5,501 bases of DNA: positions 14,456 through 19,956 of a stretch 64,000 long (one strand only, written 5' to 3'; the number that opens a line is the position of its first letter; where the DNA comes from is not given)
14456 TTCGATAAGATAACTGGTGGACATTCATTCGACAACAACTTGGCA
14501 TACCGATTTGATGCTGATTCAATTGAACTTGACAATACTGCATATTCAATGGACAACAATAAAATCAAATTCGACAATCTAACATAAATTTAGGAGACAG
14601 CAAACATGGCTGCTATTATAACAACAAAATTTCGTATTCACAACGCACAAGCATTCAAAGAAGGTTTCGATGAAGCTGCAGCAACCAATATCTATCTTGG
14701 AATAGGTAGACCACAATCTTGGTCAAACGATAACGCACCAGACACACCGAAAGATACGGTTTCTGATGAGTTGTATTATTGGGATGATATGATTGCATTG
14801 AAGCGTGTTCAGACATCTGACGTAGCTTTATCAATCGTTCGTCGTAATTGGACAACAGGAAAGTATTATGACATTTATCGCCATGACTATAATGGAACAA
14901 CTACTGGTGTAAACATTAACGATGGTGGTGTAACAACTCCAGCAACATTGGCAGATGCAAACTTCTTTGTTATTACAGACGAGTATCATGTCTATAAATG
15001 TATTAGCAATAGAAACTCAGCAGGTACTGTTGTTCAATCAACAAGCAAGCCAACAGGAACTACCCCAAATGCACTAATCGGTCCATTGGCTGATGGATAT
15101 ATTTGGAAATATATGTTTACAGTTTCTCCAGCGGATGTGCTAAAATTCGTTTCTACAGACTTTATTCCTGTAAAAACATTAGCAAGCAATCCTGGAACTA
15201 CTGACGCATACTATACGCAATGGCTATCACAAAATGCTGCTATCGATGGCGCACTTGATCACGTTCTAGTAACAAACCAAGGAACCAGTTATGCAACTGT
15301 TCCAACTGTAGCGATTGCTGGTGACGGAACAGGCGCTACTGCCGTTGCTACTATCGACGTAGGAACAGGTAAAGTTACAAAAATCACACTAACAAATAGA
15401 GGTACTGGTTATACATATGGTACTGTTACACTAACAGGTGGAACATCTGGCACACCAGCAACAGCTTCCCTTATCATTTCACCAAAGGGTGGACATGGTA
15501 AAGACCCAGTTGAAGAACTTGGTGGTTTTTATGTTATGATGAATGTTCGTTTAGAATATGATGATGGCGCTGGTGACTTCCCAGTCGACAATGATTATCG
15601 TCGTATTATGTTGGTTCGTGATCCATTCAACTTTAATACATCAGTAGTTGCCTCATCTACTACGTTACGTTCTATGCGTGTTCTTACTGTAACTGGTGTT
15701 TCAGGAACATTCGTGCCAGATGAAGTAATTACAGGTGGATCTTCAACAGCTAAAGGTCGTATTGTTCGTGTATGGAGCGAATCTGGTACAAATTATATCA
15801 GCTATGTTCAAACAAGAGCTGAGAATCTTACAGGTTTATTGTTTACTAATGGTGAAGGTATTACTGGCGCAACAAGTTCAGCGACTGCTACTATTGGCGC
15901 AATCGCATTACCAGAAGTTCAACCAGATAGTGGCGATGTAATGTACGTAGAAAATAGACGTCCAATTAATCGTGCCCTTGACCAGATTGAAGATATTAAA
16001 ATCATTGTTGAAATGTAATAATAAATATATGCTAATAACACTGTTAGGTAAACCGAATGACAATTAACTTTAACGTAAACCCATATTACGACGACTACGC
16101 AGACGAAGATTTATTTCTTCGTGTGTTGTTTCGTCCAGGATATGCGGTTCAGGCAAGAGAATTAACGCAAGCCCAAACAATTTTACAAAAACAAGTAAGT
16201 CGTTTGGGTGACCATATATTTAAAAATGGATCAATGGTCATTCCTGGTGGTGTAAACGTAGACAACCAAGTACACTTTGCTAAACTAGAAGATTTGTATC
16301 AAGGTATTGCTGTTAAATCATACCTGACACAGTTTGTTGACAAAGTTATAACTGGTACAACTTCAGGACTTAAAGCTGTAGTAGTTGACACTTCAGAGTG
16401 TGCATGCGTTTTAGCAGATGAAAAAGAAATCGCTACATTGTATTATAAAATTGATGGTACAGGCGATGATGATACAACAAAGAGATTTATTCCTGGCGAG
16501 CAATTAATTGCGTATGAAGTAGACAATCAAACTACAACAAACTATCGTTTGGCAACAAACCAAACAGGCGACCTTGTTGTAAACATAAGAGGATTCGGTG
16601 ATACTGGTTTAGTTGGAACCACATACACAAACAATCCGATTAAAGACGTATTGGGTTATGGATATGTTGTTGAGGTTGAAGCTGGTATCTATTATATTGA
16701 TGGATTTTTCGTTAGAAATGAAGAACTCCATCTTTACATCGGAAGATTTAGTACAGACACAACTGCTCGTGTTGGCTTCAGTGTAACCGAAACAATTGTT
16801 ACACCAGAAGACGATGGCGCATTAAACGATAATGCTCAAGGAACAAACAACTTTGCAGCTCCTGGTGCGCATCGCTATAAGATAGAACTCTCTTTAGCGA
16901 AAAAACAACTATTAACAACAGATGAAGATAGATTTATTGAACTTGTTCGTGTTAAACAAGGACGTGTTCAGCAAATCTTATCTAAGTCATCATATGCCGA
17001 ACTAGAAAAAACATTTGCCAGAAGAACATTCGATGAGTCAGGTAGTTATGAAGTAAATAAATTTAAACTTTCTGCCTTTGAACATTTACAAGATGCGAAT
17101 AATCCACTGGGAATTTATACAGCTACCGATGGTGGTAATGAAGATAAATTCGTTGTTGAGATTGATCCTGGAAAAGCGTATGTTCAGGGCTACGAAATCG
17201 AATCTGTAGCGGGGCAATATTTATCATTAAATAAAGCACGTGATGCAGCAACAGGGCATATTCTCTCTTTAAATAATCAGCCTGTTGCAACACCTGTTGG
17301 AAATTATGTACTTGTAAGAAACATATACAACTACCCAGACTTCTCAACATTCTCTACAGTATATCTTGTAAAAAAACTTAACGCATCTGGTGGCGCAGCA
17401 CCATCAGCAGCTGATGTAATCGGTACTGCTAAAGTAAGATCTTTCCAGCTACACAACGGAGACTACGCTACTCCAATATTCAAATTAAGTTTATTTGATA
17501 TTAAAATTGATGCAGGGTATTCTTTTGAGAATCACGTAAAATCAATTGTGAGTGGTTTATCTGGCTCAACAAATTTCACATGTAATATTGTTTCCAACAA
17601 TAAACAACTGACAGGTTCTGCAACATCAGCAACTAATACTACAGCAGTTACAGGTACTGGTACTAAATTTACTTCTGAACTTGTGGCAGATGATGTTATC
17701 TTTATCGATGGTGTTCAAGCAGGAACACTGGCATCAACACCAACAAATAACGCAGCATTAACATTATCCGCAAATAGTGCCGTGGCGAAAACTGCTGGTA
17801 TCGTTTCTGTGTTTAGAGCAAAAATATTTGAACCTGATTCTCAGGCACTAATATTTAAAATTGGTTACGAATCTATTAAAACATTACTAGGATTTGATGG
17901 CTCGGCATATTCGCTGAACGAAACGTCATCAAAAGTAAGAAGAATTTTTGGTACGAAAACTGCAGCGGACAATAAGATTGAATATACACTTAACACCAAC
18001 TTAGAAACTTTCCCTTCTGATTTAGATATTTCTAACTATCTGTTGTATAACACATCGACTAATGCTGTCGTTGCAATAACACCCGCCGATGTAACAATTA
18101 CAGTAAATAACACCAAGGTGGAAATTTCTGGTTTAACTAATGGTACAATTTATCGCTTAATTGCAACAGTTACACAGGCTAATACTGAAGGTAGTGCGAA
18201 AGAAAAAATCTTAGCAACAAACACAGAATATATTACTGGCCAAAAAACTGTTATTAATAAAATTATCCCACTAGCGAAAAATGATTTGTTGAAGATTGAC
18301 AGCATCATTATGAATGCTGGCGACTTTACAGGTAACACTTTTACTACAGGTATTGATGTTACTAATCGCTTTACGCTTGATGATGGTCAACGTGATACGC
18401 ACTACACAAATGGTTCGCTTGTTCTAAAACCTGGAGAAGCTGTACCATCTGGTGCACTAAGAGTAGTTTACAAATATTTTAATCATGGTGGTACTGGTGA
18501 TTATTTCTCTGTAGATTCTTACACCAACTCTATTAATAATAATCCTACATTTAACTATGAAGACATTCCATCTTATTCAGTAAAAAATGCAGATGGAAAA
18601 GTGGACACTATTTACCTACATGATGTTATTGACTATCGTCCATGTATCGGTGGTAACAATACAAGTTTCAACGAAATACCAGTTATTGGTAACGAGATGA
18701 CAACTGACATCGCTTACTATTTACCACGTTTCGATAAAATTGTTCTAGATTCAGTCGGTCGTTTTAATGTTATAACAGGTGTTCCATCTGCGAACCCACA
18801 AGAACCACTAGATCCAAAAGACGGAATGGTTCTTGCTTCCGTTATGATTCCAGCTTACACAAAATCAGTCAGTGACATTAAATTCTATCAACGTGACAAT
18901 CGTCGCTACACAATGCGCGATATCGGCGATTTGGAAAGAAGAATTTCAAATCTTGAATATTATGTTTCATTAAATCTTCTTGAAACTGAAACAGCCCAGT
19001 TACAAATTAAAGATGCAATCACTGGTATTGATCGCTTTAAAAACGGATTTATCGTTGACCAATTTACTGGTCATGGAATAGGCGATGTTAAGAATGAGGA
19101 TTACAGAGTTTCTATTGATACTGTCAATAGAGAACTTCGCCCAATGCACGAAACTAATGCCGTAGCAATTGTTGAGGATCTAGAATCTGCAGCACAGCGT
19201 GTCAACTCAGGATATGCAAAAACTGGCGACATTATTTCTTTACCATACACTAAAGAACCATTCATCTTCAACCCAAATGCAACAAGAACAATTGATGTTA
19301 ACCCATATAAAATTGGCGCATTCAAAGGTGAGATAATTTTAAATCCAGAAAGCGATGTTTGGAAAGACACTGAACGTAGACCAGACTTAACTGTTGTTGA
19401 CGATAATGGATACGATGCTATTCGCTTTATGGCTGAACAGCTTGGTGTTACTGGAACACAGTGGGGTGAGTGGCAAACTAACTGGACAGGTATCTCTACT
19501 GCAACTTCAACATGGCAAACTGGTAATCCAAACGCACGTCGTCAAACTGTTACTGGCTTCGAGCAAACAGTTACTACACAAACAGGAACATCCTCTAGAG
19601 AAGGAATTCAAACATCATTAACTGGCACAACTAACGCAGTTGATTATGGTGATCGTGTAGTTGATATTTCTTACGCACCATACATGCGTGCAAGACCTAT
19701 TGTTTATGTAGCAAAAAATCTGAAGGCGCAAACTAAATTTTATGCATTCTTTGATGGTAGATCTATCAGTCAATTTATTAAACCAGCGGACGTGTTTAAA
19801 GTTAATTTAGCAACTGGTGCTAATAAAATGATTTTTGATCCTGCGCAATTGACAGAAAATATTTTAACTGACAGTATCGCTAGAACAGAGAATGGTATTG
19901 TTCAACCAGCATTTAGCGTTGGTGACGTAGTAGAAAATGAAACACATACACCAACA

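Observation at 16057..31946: Two giant virion proteins, each followed by a small protein with a T7 gp17-like N-terminal domain (possible duplicated module)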

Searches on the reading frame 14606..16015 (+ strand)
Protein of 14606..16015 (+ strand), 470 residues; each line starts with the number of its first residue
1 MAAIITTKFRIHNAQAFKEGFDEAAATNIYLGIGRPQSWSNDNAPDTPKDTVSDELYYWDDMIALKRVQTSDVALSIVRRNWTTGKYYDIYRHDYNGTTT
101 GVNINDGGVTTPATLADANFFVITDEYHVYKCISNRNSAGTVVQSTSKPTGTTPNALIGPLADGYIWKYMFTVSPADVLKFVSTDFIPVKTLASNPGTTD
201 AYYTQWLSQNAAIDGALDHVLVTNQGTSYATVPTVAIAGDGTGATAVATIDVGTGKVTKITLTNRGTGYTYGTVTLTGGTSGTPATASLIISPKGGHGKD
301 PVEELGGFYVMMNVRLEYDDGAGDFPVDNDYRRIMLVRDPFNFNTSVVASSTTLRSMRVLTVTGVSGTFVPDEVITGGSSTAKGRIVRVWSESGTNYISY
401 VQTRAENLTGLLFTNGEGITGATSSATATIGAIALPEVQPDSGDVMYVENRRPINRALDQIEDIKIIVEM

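Call 9: search_protein_families(library=phrogs, proteins=[window:14606-16015:+], max_evalue=0.001)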
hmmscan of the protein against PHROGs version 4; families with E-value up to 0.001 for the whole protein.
window:14606-16015:+ (470 aa): 11 families
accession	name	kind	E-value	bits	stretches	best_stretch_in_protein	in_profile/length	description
phrog_438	-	tail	6e-136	455.4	1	1-470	1-478/478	baseplate wedge subunit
phrog_977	-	tail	6.5e-23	82.3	2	3-189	10-209/333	baseplate wedge subunit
phrog_460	-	connector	2.4e-13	50.6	1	208-396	222-348/385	head closure Hc2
phrog_2885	-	tail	1.1e-09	36.1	1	213-278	1088-1152/4179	baseplate wedge subunit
phrog_701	-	head and packaging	3.7e-09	33.8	1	210-288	1159-1238/6136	virion structural protein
phrog_30655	-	head and packaging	1e-08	34.1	1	211-388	115-290/1678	virion structural protein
phrog_22827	-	unknown function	6.8e-07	29.3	1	215-271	182-237/613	-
phrog_19630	-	head and packaging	8.2e-07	28.1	1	209-288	1154-1234/1266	virion structural protein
phrog_1394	-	head and packaging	2.6e-06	28.5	0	3-51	2-45/173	virion structural protein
phrog_708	-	tail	8.8e-06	24.6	1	220-290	820-890/1383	baseplate wedge subunit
phrog_4406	-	head and packaging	3.3e-05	21.7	1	210-272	1617-1677/3231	virion structural protein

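Call 69: search_protein_families(library=pfam, proteins=[window:14606-16015:+], max_evalue=0.01)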
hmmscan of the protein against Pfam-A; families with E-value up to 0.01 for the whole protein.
window:14606-16015:+ (470 aa): 2 families
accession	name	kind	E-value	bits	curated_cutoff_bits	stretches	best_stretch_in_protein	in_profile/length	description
PF09215.16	Phage-Gp8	-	3e-21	76.3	25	3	3-100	1-104/337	Bacteriophage T4, Gp8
PF25691.1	BW3TFN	-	1.5e-07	32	27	1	3-52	2-45/174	Baseplate wedge 3 tail fiber network component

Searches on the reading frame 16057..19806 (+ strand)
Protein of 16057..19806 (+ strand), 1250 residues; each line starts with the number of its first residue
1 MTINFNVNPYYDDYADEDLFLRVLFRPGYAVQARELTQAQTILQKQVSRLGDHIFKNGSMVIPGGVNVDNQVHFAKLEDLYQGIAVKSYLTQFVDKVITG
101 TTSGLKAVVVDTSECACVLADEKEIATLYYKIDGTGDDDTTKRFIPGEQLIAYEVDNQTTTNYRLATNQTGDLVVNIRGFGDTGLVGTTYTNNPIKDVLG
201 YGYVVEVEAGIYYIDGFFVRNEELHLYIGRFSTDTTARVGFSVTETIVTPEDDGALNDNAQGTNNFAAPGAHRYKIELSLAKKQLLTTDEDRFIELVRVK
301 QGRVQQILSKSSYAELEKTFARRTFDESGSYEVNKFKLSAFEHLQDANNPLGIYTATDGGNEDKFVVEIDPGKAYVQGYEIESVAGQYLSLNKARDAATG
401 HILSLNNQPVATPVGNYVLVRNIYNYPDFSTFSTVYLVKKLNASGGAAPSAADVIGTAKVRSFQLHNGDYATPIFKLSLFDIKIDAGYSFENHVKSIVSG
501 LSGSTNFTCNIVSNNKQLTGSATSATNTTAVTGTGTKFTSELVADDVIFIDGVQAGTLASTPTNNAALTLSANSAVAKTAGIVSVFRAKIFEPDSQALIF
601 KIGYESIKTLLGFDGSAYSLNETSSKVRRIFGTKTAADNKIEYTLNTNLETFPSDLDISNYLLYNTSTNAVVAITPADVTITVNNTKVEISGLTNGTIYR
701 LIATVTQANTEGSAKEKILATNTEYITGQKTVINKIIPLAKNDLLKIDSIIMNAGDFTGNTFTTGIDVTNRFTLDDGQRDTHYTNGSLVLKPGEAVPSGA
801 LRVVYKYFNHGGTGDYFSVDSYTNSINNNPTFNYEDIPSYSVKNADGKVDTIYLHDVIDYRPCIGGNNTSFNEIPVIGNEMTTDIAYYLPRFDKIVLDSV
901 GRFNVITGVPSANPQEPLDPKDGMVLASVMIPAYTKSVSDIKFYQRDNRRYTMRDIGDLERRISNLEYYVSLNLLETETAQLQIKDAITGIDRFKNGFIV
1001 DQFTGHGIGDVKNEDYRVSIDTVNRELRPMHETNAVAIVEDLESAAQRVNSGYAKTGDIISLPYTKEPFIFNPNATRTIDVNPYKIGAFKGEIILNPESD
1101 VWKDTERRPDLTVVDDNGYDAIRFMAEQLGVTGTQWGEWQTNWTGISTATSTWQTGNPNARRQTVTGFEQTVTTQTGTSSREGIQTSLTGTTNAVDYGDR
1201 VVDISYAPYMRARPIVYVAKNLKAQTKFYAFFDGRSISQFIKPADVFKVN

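Call 82: search_solved_structures(query=window:16057-19806:+, max_evalue=0.01, show_alignments=1)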
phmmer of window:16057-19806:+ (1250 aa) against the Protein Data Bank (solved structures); distinct sequences matched with E-value up to 0.01: 1.
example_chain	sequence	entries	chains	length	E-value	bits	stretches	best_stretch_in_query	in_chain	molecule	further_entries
9euf_0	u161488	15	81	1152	1.9e-26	95.5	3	205-401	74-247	DUF4815 domain-containing protein | ORF65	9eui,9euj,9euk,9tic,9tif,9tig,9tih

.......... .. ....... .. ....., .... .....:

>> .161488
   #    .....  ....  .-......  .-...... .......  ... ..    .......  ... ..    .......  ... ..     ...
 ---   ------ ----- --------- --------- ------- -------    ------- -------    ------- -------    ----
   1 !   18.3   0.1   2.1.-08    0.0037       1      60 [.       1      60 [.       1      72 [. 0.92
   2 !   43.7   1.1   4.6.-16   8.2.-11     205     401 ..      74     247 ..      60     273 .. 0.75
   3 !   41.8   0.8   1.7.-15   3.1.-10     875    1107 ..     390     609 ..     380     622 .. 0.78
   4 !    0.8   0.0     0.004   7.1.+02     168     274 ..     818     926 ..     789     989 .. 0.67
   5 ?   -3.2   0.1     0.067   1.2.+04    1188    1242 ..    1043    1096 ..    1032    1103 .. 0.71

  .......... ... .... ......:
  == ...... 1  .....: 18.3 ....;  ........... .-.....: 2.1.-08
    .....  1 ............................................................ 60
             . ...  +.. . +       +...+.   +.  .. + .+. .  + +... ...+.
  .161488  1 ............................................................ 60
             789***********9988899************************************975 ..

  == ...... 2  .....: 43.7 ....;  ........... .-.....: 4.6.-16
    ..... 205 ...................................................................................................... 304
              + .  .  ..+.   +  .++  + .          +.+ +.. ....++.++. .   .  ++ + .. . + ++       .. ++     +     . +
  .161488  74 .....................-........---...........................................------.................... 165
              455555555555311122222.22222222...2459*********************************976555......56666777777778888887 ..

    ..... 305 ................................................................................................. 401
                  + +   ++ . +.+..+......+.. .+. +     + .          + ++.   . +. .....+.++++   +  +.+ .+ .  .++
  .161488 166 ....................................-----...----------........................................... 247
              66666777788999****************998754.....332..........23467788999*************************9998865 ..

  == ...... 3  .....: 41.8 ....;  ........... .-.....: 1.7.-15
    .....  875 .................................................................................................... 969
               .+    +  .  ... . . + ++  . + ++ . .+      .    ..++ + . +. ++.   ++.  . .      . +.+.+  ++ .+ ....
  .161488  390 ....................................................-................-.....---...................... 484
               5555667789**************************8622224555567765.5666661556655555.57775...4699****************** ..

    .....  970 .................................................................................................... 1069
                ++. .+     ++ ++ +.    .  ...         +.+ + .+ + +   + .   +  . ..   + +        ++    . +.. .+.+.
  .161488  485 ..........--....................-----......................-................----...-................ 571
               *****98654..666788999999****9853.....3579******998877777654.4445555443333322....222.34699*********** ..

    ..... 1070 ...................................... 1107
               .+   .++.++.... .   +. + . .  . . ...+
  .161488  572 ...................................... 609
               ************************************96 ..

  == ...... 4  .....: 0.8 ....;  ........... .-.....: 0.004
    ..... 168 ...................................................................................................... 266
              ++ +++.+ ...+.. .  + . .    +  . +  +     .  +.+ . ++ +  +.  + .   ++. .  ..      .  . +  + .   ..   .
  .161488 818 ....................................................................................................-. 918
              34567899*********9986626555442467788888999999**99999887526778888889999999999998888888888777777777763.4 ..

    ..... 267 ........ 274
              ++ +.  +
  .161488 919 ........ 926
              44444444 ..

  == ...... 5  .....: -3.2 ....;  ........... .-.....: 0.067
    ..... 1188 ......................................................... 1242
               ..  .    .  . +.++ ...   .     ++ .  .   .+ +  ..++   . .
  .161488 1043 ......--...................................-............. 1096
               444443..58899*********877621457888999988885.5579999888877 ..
